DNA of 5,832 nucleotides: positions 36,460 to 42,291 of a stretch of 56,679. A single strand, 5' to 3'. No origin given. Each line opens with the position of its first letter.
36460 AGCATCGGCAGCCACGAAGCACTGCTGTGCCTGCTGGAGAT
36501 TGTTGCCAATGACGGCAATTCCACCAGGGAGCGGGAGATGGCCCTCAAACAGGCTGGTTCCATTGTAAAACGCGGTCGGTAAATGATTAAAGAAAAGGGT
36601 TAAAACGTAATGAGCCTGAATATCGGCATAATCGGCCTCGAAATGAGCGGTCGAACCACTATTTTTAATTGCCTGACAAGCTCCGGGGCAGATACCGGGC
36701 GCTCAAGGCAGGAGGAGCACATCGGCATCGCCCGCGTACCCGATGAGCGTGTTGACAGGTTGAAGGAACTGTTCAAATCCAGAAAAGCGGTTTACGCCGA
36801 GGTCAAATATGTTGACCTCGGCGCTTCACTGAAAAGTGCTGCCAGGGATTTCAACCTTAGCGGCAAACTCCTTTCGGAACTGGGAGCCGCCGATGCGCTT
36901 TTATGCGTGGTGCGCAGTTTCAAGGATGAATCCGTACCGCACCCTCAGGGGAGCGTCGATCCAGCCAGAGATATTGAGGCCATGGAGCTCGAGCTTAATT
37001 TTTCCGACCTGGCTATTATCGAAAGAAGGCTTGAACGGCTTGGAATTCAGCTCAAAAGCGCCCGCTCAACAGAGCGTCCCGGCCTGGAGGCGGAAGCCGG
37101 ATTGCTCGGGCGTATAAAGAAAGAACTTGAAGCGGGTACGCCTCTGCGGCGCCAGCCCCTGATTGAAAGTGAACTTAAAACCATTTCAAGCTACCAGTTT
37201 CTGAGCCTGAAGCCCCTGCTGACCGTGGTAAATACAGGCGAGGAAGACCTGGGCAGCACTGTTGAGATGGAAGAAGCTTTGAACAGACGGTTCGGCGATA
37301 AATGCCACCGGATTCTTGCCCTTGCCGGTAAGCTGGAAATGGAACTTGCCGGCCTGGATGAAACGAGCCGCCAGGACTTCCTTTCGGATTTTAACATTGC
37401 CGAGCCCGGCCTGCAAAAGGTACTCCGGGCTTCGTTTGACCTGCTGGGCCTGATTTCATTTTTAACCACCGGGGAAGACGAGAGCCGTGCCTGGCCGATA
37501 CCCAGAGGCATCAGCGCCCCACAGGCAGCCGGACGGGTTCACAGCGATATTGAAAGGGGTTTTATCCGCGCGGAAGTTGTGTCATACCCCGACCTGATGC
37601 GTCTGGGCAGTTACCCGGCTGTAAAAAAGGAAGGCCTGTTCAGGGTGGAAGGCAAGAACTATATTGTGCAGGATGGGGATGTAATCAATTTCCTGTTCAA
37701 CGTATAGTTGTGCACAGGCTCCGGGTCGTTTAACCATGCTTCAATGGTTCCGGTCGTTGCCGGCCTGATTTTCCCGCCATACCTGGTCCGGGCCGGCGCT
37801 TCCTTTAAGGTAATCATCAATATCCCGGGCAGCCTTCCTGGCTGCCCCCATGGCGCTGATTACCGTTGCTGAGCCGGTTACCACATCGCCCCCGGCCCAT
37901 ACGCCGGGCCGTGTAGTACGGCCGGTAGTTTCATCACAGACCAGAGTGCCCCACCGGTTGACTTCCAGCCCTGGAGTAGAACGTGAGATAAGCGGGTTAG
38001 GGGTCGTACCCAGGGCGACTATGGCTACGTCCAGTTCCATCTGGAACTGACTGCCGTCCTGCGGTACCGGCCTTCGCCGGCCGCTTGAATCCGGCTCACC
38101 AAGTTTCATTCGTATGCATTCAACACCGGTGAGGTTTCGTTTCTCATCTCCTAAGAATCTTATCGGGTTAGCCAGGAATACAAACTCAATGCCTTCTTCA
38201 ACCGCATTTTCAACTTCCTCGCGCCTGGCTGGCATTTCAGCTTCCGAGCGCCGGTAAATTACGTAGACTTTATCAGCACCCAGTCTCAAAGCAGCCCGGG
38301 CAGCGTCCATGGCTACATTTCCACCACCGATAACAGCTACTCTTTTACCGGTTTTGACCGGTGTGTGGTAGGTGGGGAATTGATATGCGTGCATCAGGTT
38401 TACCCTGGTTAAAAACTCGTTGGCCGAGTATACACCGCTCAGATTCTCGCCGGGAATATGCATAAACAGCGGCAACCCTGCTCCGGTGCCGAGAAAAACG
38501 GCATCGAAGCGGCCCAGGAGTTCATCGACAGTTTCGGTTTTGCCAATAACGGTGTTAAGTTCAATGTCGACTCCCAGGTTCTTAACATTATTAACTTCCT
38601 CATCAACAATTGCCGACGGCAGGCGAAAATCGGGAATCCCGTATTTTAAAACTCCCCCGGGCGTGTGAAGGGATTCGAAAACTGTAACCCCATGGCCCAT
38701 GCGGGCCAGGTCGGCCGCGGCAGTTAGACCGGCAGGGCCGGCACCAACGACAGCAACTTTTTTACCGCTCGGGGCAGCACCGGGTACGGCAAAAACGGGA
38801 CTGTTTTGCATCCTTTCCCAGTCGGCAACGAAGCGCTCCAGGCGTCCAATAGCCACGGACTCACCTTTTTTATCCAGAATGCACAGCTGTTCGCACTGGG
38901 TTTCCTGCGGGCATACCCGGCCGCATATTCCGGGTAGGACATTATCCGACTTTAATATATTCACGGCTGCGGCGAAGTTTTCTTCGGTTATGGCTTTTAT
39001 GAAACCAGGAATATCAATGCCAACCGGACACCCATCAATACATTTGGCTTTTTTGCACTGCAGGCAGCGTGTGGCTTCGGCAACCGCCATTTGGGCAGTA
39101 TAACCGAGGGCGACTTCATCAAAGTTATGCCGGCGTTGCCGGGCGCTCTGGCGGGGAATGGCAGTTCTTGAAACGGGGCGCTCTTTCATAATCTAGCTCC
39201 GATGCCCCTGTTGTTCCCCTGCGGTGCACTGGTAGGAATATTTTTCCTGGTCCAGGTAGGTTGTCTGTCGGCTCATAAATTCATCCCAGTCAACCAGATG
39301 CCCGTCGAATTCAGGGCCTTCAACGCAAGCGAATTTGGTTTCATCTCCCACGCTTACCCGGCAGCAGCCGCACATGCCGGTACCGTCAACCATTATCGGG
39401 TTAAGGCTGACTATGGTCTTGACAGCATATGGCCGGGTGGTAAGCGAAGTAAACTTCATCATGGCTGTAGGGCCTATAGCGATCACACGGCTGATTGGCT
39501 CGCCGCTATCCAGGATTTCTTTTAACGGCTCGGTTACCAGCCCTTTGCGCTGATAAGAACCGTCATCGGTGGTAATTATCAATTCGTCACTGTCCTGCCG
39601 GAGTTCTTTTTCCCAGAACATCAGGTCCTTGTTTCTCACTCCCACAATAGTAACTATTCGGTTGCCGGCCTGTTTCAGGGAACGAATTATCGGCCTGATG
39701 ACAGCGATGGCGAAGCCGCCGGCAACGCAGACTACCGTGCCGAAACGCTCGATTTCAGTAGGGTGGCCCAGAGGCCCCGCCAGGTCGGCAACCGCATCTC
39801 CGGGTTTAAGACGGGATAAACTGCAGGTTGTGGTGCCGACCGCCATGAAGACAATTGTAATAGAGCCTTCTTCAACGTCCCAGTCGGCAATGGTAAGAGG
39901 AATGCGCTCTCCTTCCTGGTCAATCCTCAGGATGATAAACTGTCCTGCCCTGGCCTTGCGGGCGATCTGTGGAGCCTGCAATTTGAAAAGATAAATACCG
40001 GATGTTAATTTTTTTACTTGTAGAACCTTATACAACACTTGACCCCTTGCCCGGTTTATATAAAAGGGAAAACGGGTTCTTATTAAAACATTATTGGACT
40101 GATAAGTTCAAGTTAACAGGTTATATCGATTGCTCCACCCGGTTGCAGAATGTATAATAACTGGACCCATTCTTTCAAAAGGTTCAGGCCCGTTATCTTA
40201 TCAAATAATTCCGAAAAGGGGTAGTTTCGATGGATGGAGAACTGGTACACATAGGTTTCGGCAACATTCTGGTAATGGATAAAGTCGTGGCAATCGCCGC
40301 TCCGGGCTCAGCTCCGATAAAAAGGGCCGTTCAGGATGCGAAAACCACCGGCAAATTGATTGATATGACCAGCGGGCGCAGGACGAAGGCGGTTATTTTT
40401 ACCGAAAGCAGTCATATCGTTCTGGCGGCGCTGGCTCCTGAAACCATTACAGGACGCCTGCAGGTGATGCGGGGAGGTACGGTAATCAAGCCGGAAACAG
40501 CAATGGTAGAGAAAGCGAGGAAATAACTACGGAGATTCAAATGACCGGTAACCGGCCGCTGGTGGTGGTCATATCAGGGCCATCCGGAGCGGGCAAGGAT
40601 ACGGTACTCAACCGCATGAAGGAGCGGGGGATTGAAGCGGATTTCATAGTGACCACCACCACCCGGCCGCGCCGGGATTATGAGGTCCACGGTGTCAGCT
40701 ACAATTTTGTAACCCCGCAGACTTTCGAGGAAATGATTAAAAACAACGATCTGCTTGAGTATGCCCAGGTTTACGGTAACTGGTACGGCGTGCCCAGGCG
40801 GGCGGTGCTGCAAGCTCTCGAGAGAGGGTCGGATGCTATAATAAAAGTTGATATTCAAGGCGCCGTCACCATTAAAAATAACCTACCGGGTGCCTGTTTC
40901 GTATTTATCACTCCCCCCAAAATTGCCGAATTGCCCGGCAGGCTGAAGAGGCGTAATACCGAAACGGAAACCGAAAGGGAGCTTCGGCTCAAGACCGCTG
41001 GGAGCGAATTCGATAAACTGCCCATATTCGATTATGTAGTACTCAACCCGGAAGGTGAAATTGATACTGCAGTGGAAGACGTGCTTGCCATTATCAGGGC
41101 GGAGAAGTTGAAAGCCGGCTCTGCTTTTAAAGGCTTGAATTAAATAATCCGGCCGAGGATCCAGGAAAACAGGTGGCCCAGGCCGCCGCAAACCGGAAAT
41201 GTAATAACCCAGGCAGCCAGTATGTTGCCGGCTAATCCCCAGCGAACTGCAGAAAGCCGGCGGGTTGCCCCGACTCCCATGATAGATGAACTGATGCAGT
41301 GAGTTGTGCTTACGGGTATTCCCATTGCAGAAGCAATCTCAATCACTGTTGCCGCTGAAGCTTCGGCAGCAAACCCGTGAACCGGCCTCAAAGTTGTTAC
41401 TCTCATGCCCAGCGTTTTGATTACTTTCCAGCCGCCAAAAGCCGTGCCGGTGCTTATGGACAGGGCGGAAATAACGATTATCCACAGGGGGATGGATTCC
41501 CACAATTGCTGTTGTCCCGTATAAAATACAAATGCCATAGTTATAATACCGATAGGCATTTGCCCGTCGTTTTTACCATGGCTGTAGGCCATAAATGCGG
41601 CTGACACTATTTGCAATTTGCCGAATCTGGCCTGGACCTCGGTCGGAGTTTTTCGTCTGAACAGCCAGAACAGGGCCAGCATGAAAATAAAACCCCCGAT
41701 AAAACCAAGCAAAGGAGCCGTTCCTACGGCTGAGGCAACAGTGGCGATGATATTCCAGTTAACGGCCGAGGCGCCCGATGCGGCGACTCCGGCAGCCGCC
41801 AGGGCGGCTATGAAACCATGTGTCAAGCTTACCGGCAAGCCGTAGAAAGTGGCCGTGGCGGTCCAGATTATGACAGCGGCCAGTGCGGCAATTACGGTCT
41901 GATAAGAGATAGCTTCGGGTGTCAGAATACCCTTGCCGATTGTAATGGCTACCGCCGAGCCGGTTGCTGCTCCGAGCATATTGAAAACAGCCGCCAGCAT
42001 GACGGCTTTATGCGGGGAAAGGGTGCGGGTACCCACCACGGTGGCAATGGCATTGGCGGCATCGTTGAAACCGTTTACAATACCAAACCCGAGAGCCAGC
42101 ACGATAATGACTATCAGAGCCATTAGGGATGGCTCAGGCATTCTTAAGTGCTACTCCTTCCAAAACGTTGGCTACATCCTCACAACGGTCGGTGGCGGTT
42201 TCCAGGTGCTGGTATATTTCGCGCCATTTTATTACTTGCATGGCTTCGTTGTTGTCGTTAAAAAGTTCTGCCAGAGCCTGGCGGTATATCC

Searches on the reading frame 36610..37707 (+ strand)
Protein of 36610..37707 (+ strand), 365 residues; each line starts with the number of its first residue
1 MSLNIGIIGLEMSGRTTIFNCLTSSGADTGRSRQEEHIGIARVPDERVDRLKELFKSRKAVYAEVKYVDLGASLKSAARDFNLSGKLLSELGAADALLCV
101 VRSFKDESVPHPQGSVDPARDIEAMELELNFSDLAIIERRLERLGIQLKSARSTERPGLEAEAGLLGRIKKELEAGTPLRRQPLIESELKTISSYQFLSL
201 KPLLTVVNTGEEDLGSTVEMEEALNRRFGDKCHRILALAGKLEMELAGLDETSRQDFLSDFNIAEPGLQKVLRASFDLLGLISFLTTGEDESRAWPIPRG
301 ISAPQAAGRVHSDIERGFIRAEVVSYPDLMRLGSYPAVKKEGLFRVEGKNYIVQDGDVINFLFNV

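Call 33: search_protein_families(library=ncbifam, proteins=[window:36610-37707:+], max_evalue=1e-10)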
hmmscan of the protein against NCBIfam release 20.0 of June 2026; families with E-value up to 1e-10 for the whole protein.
window:36610-37707:+ (365 aa): 1 family
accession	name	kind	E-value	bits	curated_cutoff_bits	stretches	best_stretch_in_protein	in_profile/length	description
TIGR00092.1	TIGR00092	equivalog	9.3e-85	284.9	279.2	1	1-365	1-368/368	redox-regulated ATPase YchF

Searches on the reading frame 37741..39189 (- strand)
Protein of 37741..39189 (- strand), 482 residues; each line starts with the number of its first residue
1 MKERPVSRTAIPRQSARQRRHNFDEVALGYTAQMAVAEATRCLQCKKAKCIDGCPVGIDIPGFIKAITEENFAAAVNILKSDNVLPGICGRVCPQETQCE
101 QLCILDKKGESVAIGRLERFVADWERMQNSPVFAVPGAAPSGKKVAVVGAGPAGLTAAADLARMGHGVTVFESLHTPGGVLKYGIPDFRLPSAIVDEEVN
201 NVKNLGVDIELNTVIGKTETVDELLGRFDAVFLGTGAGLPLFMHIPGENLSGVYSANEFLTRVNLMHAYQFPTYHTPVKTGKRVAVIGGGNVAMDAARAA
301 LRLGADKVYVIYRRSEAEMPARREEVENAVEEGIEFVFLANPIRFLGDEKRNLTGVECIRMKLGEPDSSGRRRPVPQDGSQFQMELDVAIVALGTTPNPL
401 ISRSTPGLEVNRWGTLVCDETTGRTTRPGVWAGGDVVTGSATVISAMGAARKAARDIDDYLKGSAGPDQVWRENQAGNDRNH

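Call 33: search_protein_families(library=ncbifam, proteins=[window:37741-39189:-], max_evalue=1e-10)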
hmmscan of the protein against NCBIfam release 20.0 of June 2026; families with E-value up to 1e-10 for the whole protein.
window:37741-39189:- (482 aa): 22 families
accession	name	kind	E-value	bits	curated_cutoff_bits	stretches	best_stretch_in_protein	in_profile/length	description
NF009414.0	PRK12778.1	equivalog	5.7e-210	699.4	1103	1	6-462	294-750/752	bifunctional dihydroorotate dehydrogenase B NAD binding subunit/NADPH-dependent glutamate synthase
TIGR01316.1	gltA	equivalog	1.8e-178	593.9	471.75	1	17-461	3-449/449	NADPH-dependent glutamate synthase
NF009413.0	PRK12775.1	equivalog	5.6e-171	570.6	1895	1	5-463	296-756/1006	putative trifunctional 2-polyprenylphenol hydroxylase/glutamate synthase subunit beta/ferritin domain-containing protein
NF009454.0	PRK12814.1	equivalog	1.1e-124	417.3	916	1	48-466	102-505/657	putative NADPH-dependent glutamate synthase small subunit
NF009415.0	PRK12779.1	equivalog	1.4e-123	413.7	1519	1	46-461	206-626/944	putative bifunctional glutamate synthase subunit beta/2-polyprenylphenol hydroxylase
NF009410.0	PRK12771.1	subfamily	8e-123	411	516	1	49-472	49-456/566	NAD(P)-binding protein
TIGR01318.1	gltD_gamma_fam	subfamily_domain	4.9e-118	394.7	482.95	1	7-462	7-466/467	glutamate synthase, small subunit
NF009408.0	PRK12769.1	equivalog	7.6e-107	358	1003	1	8-462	193-652/659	formate-dependent uric acid utilization protein AegA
NF009451.0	PRK12809.1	equivalog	1.6e-98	330.6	1154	1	7-457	175-630/639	formate-dependent uric acid utilization protein YgfT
TIGR03315.1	Se_ygfK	equivalog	1.8e-89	300.5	835.3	1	33-460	430-836/1012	putative selenate reductase subunit YgfK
NF010590.0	PRK13984.1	equivalog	3e-89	299.8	946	1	6-463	156-608/611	putative oxidoreductase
NF009409.0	PRK12770.1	subfamily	2e-84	283.7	343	1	139-465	15-354/360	putative glutamate synthase subunit beta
TIGR01317.1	GOGAT_sm_gam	subfamily_domain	2.1e-72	244.5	447.7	1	13-464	15-481/485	glutamate synthase small subunit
NF045663.1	diclust_near_Sec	equivalog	1.4e-47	162.3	530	1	39-237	9-199/759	pyridine nucleotide-disulfide oxidoreductase/dicluster-binding protein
TIGR03997.1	mycofact_OYE_2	equivalog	3.2e-19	68.8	793.15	1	98-262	340-497/645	mycofactocin system FadH/OYE family oxidoreductase 2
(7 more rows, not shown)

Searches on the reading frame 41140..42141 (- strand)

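Call 33: search_protein_families(library=ncbifam, proteins=[window:41140-42141:-], max_evalue=1e-10)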
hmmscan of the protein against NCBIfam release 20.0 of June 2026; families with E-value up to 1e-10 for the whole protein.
window:41140-42141:- (333 aa): 2 families
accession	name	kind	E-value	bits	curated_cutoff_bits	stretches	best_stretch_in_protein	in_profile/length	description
NF033774.1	phos_trans_PitA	exception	1.5e-32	112.9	800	2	8-205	15-242/498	inorganic phosphate transporter PitA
NF053884.1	SulfPermCysPBac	equivalog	4.4e-17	62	400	1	10-314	3-300/354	sulfate permease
